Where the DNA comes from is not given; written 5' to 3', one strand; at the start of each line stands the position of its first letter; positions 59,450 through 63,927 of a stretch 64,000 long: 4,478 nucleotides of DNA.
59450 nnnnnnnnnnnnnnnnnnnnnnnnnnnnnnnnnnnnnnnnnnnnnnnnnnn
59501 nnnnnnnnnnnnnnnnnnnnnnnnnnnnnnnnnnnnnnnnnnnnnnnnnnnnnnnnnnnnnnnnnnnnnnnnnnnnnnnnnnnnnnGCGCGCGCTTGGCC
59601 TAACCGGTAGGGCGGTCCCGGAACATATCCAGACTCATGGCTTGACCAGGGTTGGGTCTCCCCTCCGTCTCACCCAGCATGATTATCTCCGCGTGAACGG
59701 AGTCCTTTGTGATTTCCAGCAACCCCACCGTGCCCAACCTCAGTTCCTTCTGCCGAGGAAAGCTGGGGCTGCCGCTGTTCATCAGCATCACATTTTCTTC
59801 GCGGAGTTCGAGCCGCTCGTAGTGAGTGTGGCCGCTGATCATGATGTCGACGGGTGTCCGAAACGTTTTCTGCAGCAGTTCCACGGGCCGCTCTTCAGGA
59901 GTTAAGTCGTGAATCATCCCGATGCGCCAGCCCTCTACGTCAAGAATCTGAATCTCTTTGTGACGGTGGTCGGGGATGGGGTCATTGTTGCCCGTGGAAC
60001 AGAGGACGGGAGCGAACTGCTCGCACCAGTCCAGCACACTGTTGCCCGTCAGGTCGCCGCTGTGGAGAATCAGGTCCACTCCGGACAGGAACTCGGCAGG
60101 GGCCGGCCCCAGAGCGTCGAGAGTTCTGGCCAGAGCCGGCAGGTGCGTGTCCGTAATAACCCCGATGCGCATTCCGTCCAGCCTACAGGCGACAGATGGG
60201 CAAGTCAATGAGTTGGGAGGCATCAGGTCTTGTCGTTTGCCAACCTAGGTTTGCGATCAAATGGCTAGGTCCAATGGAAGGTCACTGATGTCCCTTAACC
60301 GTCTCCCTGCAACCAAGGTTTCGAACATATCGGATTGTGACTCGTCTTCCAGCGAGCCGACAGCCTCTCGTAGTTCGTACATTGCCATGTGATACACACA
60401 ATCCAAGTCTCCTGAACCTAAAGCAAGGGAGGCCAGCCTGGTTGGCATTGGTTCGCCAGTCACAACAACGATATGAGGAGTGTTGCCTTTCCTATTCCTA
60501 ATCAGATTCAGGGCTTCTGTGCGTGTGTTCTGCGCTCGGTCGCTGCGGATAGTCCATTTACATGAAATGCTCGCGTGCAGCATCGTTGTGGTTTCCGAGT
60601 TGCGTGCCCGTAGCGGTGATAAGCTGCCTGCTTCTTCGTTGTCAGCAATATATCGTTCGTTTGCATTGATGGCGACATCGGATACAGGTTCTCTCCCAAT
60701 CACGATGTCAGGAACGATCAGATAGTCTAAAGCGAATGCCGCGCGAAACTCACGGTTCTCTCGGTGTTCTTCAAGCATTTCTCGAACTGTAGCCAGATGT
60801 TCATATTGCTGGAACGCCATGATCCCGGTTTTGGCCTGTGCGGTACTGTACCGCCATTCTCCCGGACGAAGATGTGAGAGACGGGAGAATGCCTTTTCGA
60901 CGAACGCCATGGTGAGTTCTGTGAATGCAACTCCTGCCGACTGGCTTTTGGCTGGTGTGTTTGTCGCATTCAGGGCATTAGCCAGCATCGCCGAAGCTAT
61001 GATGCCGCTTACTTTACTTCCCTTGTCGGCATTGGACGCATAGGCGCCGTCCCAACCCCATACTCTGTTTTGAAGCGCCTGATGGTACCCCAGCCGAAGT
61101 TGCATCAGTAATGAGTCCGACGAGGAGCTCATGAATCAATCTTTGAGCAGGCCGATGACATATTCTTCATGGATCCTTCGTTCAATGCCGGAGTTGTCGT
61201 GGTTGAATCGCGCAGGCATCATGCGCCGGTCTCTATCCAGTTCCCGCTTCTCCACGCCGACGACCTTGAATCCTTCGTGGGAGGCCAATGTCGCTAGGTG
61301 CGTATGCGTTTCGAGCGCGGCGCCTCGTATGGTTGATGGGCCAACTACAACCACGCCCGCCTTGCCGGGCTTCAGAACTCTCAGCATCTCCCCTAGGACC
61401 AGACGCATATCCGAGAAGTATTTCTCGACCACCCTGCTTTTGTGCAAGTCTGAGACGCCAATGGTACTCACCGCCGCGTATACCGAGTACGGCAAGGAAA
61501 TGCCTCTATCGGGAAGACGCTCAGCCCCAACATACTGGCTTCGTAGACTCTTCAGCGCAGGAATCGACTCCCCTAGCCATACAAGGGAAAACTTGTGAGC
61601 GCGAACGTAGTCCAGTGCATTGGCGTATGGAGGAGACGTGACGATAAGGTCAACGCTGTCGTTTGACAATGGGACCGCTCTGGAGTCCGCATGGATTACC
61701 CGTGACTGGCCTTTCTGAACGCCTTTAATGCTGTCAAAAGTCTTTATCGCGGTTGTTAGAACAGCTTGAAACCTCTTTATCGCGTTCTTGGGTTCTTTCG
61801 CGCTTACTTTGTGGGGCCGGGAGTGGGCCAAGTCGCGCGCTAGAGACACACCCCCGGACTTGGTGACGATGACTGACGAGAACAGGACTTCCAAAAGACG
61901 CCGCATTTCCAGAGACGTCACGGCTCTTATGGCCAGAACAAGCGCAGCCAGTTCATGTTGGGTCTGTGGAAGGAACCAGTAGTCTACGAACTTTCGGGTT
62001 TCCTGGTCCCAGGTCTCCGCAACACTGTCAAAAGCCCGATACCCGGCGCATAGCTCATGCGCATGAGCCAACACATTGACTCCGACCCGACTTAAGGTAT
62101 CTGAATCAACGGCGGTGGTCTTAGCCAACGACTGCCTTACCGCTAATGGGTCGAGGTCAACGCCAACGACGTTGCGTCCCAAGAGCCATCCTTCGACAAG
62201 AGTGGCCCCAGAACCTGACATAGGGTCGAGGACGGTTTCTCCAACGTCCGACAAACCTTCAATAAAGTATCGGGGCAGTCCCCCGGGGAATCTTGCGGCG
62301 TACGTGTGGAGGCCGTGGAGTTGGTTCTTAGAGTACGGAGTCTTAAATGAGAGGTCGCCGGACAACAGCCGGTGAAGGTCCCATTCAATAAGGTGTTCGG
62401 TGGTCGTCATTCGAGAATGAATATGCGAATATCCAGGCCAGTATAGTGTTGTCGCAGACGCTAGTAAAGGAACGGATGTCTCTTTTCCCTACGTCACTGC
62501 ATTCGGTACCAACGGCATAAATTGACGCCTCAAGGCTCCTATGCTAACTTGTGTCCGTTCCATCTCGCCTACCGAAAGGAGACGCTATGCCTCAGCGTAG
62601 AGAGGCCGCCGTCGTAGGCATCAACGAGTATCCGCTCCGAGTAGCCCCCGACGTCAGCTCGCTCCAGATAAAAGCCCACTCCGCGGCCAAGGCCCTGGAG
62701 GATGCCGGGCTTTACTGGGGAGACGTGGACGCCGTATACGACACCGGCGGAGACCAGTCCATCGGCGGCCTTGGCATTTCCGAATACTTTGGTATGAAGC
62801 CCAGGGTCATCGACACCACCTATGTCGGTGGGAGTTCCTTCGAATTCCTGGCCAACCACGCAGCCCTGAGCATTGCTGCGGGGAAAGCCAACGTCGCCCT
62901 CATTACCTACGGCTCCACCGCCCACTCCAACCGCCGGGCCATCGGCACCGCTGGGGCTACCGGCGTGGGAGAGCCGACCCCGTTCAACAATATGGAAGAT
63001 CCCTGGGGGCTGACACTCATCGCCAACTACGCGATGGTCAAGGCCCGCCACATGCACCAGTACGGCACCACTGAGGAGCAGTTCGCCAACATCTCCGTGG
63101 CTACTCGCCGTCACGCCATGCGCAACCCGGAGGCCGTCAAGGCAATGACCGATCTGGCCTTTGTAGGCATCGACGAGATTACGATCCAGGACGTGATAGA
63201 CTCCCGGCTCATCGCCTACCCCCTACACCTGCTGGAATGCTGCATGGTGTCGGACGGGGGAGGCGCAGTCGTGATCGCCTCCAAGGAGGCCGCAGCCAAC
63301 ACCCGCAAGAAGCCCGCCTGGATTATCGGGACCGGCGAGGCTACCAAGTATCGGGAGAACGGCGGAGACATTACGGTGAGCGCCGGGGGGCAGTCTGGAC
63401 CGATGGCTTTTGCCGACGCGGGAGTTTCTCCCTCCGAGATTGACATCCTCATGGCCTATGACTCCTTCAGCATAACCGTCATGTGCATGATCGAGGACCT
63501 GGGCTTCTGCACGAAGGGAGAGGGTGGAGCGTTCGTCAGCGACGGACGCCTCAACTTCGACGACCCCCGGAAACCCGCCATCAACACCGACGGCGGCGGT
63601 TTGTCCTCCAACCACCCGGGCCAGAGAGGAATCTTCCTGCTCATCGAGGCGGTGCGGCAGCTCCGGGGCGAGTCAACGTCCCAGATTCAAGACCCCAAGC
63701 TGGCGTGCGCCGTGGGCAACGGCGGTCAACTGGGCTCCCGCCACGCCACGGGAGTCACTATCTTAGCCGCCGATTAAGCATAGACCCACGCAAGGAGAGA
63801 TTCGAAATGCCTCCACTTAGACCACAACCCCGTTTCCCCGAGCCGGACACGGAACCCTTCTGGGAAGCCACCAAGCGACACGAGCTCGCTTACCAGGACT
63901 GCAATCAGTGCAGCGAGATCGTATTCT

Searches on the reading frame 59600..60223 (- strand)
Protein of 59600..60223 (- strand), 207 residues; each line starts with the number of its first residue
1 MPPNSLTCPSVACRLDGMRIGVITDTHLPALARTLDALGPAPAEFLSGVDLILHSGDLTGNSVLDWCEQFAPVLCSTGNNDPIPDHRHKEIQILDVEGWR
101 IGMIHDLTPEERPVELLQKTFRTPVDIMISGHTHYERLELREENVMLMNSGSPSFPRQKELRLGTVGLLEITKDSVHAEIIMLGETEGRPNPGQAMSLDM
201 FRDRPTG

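Call 61: search_protein_families(library=pfam, proteins=[window:59600-60223:-], max_evalue=0.00001)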
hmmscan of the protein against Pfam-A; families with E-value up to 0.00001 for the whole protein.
window:59600-60223:- (207 aa): 2 families
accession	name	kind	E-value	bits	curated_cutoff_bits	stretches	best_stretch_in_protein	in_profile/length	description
PF12850.12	Metallophos_2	-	6e-25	88.5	27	1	18-173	1-153/154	Calcineurin-like phosphoesterase superfamily domain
PF00149.33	Metallophos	-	2.2e-09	38.5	21.5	1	18-86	1-72/191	Calcineurin-like phosphoesterase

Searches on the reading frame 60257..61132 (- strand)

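Call 61: search_protein_families(library=pfam, proteins=[window:60257-61132:-], max_evalue=0.00001)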
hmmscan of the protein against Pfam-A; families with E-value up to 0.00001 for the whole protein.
window:60257-61132:- (291 aa): 1 family
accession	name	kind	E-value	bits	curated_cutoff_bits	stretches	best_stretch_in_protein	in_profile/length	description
PF09015.16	NgoMIV_restric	-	4e-97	325.1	23.2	1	29-291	16-275/275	NgoMIV restriction enzyme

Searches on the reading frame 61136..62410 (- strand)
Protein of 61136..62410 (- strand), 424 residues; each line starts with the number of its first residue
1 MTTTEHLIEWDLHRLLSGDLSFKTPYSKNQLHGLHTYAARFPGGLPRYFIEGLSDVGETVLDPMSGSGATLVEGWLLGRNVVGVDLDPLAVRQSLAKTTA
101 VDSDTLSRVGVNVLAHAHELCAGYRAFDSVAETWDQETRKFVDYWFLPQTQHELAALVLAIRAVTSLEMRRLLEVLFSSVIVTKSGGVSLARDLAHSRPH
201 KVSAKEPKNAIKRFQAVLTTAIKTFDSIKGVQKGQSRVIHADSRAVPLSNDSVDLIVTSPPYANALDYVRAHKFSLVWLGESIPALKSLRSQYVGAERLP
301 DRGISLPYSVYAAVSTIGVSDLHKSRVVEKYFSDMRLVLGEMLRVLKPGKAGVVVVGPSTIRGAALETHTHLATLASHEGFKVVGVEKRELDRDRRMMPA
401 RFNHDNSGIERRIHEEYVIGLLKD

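Call 61: search_protein_families(library=pfam, proteins=[window:61136-62410:-], max_evalue=0.00001)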
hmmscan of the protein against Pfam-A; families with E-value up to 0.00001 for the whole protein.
window:61136-62410:- (424 aa): 2 families
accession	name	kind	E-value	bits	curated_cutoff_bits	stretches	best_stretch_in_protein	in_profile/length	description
PF01555.25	N6_N4_Mtase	-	8.1e-17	62.3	26.7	1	26-93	152-218/221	DNA methylase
PF01170.24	UPF0020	-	4.4e-09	36.8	22.3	0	56-83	28-55/197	RMKL-like, methyltransferase domain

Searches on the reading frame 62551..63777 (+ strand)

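Call 61: search_protein_families(library=pfam, proteins=[window:62551-63777:+], max_evalue=0.00001)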
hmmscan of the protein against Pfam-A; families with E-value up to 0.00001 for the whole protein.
window:62551-63777:+ (408 aa): 1 family
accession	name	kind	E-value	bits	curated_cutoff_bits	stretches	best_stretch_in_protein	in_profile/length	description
PF22691.2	Thiolase_C_1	-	5.2e-43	146.7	28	1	269-398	10-138/144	Thiolase C-terminal domain-like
